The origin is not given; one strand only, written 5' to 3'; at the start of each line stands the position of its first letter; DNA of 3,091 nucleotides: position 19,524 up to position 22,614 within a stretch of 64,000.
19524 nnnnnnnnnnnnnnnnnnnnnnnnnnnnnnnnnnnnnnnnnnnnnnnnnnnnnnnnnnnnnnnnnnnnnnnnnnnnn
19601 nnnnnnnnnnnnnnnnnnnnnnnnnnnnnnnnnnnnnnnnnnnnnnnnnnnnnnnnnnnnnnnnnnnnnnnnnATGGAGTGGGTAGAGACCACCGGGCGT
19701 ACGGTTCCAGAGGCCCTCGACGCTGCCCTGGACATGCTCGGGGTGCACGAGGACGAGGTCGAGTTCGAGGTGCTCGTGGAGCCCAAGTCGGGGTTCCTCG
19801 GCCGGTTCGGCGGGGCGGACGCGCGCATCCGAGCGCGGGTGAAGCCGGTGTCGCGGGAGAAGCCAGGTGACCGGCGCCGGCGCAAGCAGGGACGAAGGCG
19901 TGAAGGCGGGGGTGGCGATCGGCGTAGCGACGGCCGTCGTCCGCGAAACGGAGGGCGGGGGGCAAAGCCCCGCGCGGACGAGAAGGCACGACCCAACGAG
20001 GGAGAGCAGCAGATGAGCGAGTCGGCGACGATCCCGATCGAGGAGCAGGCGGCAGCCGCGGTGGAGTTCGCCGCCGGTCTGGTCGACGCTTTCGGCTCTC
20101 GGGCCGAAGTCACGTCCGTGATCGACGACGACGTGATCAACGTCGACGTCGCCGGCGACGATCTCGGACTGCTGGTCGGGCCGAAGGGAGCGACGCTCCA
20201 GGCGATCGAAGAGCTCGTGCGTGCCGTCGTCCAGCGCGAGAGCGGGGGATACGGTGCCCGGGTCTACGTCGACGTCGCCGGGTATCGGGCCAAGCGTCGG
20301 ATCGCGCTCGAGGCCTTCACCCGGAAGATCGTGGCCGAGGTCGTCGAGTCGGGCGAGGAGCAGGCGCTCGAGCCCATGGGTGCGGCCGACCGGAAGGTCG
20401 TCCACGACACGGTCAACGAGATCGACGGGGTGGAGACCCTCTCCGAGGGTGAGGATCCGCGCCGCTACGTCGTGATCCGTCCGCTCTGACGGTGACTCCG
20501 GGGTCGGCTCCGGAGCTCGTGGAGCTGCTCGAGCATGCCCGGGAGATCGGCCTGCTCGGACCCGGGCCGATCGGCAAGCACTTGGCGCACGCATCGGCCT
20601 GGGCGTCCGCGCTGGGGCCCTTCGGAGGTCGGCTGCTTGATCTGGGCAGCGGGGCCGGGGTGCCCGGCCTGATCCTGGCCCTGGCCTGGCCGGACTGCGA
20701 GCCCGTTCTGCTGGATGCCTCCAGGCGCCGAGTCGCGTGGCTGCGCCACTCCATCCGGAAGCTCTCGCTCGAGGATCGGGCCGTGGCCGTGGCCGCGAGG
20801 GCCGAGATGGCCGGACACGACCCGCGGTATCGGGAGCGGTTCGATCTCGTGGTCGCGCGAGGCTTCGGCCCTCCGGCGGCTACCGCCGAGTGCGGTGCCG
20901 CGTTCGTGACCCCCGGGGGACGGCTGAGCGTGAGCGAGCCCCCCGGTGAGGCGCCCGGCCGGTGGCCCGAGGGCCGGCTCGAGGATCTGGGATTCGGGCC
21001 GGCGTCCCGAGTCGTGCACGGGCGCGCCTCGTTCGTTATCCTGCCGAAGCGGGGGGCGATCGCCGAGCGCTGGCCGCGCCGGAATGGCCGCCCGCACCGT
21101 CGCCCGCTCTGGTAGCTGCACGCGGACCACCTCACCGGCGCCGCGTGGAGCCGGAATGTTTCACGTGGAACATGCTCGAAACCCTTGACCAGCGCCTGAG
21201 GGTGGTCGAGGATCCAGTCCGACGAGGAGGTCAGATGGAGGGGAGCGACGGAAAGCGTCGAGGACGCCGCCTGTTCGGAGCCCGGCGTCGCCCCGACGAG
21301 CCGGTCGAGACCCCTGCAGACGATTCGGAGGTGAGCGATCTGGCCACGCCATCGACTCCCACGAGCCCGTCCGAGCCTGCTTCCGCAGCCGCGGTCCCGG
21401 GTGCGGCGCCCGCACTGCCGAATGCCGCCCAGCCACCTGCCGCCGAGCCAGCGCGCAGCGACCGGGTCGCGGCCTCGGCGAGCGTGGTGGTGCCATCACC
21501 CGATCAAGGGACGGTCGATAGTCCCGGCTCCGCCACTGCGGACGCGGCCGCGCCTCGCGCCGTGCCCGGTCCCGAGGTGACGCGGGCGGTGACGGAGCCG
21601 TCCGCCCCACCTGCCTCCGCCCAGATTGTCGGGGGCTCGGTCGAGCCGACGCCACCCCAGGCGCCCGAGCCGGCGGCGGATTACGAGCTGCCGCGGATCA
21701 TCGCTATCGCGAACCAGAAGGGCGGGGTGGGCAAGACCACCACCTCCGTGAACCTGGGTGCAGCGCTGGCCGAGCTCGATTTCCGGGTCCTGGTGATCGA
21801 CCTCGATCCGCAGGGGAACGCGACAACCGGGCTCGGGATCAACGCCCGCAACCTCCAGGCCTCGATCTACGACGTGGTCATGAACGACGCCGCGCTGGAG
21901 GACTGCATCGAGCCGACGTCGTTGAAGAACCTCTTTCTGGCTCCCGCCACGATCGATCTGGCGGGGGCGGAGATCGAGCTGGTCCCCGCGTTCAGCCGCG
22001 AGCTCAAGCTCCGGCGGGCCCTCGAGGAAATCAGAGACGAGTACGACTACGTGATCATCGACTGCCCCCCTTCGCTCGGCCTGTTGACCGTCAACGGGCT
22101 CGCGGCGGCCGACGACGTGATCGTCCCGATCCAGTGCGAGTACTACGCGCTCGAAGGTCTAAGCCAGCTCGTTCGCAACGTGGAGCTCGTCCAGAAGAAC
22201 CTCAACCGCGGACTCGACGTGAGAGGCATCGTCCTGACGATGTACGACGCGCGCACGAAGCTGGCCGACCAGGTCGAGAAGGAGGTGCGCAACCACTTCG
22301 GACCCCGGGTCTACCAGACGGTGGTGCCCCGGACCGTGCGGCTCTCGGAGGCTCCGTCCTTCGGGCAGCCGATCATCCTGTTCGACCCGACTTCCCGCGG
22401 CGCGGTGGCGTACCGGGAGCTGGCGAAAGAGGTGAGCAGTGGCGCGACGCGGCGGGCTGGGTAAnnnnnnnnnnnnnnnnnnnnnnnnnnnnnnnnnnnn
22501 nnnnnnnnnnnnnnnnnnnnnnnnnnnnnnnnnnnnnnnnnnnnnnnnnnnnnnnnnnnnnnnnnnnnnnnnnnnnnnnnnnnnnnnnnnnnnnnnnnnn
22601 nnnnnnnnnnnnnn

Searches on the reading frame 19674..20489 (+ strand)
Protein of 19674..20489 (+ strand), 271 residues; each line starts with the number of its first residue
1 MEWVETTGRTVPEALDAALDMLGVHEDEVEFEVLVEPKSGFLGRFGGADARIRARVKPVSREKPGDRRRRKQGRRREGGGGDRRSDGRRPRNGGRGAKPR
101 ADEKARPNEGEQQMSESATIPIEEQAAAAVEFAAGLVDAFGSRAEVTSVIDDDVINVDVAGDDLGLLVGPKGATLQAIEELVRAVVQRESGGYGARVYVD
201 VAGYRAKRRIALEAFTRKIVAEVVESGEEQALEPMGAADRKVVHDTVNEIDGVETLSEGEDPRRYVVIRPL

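Call 34: search_protein_families(library=pfam, proteins=[window:19674-20489:+], max_evalue=0.001)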
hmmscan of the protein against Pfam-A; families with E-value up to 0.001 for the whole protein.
window:19674-20489:+ (271 aa): 3 families
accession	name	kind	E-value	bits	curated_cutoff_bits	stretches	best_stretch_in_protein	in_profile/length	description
PF14804.11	Jag_N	-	4.6e-16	59.4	25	1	7-56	2-50/50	Jag N-terminus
PF01424.28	R3H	-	1.1e-14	54.6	26.8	1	212-270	3-60/60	R3H domain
PF13083.13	KH_KhpA-B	-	7.7e-09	35.8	32.1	1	132-190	7-66/73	KhpA/KhpB, KH domain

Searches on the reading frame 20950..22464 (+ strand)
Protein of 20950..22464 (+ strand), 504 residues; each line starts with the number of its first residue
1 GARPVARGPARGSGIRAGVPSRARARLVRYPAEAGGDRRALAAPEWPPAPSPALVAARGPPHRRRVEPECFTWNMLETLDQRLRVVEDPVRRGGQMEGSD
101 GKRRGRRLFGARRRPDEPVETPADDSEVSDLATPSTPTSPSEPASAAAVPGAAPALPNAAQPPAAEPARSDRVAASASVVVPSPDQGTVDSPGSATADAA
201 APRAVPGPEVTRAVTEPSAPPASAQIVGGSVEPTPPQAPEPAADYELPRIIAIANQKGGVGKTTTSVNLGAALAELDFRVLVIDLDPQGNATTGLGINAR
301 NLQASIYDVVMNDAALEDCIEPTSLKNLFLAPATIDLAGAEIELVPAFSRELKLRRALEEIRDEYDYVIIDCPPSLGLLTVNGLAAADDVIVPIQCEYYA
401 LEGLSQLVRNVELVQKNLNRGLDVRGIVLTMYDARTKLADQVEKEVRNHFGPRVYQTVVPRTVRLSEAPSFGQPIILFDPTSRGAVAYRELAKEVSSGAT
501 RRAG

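Call 34: search_protein_families(library=pfam, proteins=[window:20950-22464:+], max_evalue=0.001)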
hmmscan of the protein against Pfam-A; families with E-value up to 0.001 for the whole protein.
window:20950-22464:+ (504 aa): 7 families
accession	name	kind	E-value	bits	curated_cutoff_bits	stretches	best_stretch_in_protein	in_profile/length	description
PF13614.12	AAA_31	-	1.1e-69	234.4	27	1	249-423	2-176/177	AAA domain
PF01656.29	CbiA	-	3.4e-30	105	25.4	1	251-475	1-125/125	CobQ/CobB/MinD/ParA nucleotide binding domain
PF09140.17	MipZ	-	4.8e-12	46.2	20.7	1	250-402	2-137/262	ATPase MipZ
PF10609.15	ParA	-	2.4e-11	44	27.1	1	249-434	4-177/246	NUBPL iron-transfer P-loop NTPase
PF00142.24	Fer4_NifH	-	3.2e-11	43.7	25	1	251-497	3-246/271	4Fe-4S iron sulfur cluster binding proteins, NifH/frxC family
PF06564.18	CBP_BcsQ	-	1.9e-10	41.1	21.3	1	250-493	3-231/234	Cellulose biosynthesis protein BcsQ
PF02374.21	ArsA_ATPase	-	7.1e-08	32.4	24.3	1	256-374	8-134/305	Anion-transporting ATPase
